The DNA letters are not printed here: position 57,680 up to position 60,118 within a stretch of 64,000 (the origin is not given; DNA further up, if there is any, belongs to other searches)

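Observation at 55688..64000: Acetone/acetophenone-carboxylase-like cluster co-located with a BKACE, a nitrilase and an NDP-forming acyl-CoA synthetase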

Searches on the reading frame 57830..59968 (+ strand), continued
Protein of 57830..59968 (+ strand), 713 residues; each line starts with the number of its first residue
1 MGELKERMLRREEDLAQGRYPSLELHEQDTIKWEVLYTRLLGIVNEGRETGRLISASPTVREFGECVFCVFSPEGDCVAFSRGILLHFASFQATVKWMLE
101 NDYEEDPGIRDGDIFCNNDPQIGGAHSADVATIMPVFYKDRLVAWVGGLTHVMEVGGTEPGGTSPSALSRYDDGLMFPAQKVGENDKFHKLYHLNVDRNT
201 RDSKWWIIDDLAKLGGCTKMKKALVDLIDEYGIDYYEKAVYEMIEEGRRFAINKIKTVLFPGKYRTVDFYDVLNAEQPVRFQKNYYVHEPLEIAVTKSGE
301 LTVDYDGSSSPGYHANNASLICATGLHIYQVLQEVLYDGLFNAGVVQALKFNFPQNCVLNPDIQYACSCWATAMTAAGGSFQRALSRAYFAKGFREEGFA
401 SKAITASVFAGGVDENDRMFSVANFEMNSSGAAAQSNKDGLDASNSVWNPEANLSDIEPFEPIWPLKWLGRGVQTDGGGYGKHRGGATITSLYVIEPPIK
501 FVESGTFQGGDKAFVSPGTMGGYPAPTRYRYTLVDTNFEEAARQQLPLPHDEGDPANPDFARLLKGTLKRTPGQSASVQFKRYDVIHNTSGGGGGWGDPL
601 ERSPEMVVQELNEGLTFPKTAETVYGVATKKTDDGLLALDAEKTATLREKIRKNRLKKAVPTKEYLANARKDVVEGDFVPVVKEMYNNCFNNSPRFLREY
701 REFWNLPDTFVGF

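Call 72: search_protein_families(library=ncbifam, proteins=[L002:6653-7426:-, L010:13764-15740:+, L010:15845-17431:+, L009:13804-15333:+], max_evalue=1e-10)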
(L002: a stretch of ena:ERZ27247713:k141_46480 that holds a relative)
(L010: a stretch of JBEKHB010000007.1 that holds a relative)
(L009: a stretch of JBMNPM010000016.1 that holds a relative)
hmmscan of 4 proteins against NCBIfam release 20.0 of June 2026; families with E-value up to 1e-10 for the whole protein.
L002:6653-7426:- (257 aa): 207 families (the best 25 are shown)
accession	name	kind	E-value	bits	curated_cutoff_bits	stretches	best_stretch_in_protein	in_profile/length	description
NF005559.1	PRK07231.1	subfamily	1e-59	202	215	1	3-251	1-247/249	glucose 1-dehydrogenase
TIGR03971.1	SDR_subfam_1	subfamily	1.5e-57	195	300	1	4-251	1-268/271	mycofactocin-coupled SDR family oxidoreductase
NF004203.0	PRK05653.2-4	subfamily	1.5e-57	194.9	313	1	3-250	3-255/260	3-oxoacyl-ACP reductase FabG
NF009093.0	PRK12429.1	subfamily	5.8e-57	192.9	258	1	3-251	2-256/259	3-hydroxybutyrate dehydrogenase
NF004791.0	PRK06138.1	equivalog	6.2e-57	192.8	312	1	3-252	2-250/252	SDR family oxidoreductase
NF005681.0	PRK07478.1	subfamily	9.1e-56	189.1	267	1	1-251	1-249/254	SDR family oxidoreductase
TIGR01963.1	PHB_DH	subfamily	6e-55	186.3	307.05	1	7-251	2-252/255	3-hydroxybutyrate dehydrogenase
NF004818.0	PRK06172.1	equivalog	1.4e-54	185.1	336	1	2-251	3-250/253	SDR family oxidoreductase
NF009466.0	PRK12826.1-2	subfamily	1.7e-54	184.9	222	1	6-252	3-245/248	3-oxoacyl-ACP reductase FabG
NF053701.1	CsHdxCHCADhChcB2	equivalog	9e-53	179.3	350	1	4-251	1-242/245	cis-4-hydroxycyclohexanecarboxylate dehydrogenase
NF052558.1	MBtsdlDhBudC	equivalog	5.5e-51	173.6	270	1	5-251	2-241/250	meso-2,3-butanediol dehydrogenase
NF004198.0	PRK05653.1-3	equivalog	2.2e-50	171.4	296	1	2-252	3-247/248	3-oxoacyl-ACP reductase FabG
NF006080.0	PRK08226.1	equivalog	2.7e-50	171.2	356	1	1-251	1-253/263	SDR family oxidoreductase UcpA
NF005473.0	PRK07069.1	equivalog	1.3e-49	169.2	339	1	2-251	6-259/262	SDR family oxidoreductase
NF004713.0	PRK06057.1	equivalog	3e-48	164.5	404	1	2-251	5-249/257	3-oxoacyl-ACP reductase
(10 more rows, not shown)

L010:13764-15740:+ (659 aa): 47 families (the best 25 are shown)
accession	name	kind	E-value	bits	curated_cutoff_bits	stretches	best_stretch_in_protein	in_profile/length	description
NF002937.0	PRK03584.1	subfamily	4.5e-257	854.5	639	1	10-654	3-652/657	acetoacetate--CoA ligase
TIGR01217.1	ac_ac_CoA_syn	equivalog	1.7e-244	812.9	520.9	1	12-653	4-647/652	acetoacetate--CoA ligase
NF001208.0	PRK00174.1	subfamily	7.5e-80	269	657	1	24-650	8-641/649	acetate--CoA ligase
TIGR02188.1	Ac_CoA_lig_AcsA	equivalog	9.3e-79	265.3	724.95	1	42-646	4-622/629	acetate--CoA ligase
NF007815.0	PRK10524.1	equivalog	1.1e-49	169.6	955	1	45-653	4-626/629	propionate--CoA ligase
TIGR02316.1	propion_prpE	equivalog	2.1e-45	155.5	827.4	1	45-652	3-624/628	propionate--CoA ligase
NF003313.0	PRK04319.1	equivalog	7.3e-39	133.4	729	1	105-620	57-551/574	acetate--CoA ligase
NF004837.0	PRK06187.1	subfamily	3.9e-30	104.6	476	1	103-618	18-510/531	long-chain-fatty-acid--CoA ligase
TIGR01733.1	AA-adenyl-dom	subfamily_domain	2.2e-27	95.9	317.4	1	125-558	1-408/409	amino acid adenylation domain-containing protein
TIGR02262.1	benz_CoA_lig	subfamily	3.3e-27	95.4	375.25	1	98-620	10-499/508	benzoate-CoA ligase family protein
NF047394.1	AcylCoAsynMbcS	equivalog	4.6e-25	88.2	850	1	96-620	12-510/525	acyl-CoA synthetase MbcS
NF004814.0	PRK06164.1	equivalog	3.3e-22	78.8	677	1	100-620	14-517/540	acyl-CoA synthetase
TIGR03098.1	ligase_PEP_1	hypoth_equivalog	8.1e-22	77.4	592.35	1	123-295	25-188/517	acyl-CoA ligase (AMP-forming), exosortase A system-associated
NF053567.1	HBDA_AROS1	equivalog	1.5e-21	76.4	1000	1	123-620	39-509/523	3-hydroxybenzoate--CoA ligase HbdA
NF006182.0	PRK08316.1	subfamily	1.9e-21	76.2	663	1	108-582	26-472/523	fatty acyl-CoA synthetase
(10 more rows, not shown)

L010:15845-17431:+ (529 aa): 26 families (the best 25 are shown)
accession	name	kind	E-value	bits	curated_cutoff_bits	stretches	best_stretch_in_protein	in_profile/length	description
NF005688.0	PRK07488.1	equivalog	8.6e-122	407.4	532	1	46-522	7-467/474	indoleacetamide hydrolase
TIGR00132.1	gatA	equivalog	1.6e-102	343.7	481.1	1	56-521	2-464/466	Asp-tRNA(Asn)/Glu-tRNA(Gln) amidotransferase subunit GatA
NF006631.0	PRK09201.1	equivalog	3.3e-93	312.9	461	1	52-523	9-457/466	AtzE family amidohydrolase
NF006006.0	PRK08137.1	equivalog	1.6e-91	307.7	534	1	43-528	27-518/529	amidase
TIGR02715.1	amido_AtzE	subfamily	5.3e-90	302.5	425.75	1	58-521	8-448/452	AtzE family amidohydrolase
NF005686.0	PRK07486.1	subfamily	1.9e-81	274.2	465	2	46-344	10-309/486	amidase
NF004815.0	PRK06169.1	equivalog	6.9e-80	268.9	506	1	48-524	8-462/471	amidase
NF005460.0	PRK07056.1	subfamily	3e-77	260.5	447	1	51-522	9-454/457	amidase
NF005300.0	PRK06828.1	subfamily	1.3e-76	258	494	2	54-381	17-358/491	amidase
NF005565.0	PRK07235.1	subfamily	3.9e-75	253.4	545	2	111-352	82-325/506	amidase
NF005687.0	PRK07487.1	subfamily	6.4e-75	252.7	428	1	54-524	12-459/468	amidase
NF004816.0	PRK06170.1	equivalog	2.2e-72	244.3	503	1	51-528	13-489/493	amidase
NF004717.0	PRK06061.1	equivalog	7.7e-70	235.9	498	1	52-521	19-467/483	amidase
NF009119.0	PRK12470.1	equivalog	1.3e-67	228.9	498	1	56-280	15-235/462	amidase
NF004766.0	PRK06102.1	equivalog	5.8e-67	226.8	559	1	54-521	12-451/455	amidase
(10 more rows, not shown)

L009:13804-15333:+ (510 aa): 39 families (the best 25 are shown)
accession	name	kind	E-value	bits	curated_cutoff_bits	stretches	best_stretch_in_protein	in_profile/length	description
TIGR01804.1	BADH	equivalog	3.6e-146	487.3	668.6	1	38-501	2-467/467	betaine-aldehyde dehydrogenase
NF050026.1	AcaldDHExaC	equivalog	4.6e-143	477.5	900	1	27-506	9-494/503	acetaldehyde dehydrogenase ExaC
NF010000.0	PRK13473.1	subfamily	2.6e-141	471.5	615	1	35-507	4-474/475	aminobutyraldehyde dehydrogenase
TIGR02299.1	HpaE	equivalog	5.6e-139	463.9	638.35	1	35-507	2-478/488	5-carboxymethyl-2-hydroxymuconate semialdehyde dehydrogenase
NF009725.0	PRK13252.1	equivalog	2e-133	445.4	593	1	34-508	7-482/488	betaine-aldehyde dehydrogenase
NF045736.1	PaDhStyDRhodo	equivalog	1.7e-130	435.8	800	1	35-505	4-477/479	phenylacetaldehyde dehydrogenase StyD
NF045735.1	PaDhStyDPseudo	equivalog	3.5e-128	428.3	850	1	35-505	4-481/483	phenylacetaldehyde dehydrogenase StyD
TIGR03216.1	OH_muco_semi_DH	equivalog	3e-121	405.4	693.25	1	37-506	4-480/481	2-hydroxymuconic semialdehyde dehydrogenase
NF042993.1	AlphKGSA_gudD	equivalog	1.9e-115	386.4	770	1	34-506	4-481/481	alpha-ketoglutaric semialdehyde dehydrogenase GucD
TIGR03374.1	ABALDH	equivalog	2.6e-113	379.3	909.3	1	34-506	2-472/472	aminobutyraldehyde dehydrogenase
NF052305.1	DioxValDhHalo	equivalog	1.3e-111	373.9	750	1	37-504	8-480/483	2,5-dioxovalerate dehydrogenase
NF007352.0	PRK09847.1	equivalog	1.4e-110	370.1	850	1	33-507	19-493/495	aldehyde dehydrogenase PuuC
TIGR04284.1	aldehy_Rv0768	hypoth_equivalog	9.1e-102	341.5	775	1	35-503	2-476/480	aldehyde dehydrogenase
NF006916.0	PRK09407.1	equivalog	2.9e-100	336.4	521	1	47-503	32-490/526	succinic semialdehyde dehydrogenase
NF007497.0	PRK10090.1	equivalog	2.7e-99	333.1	500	1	33-506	6-478/480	aldehyde dehydrogenase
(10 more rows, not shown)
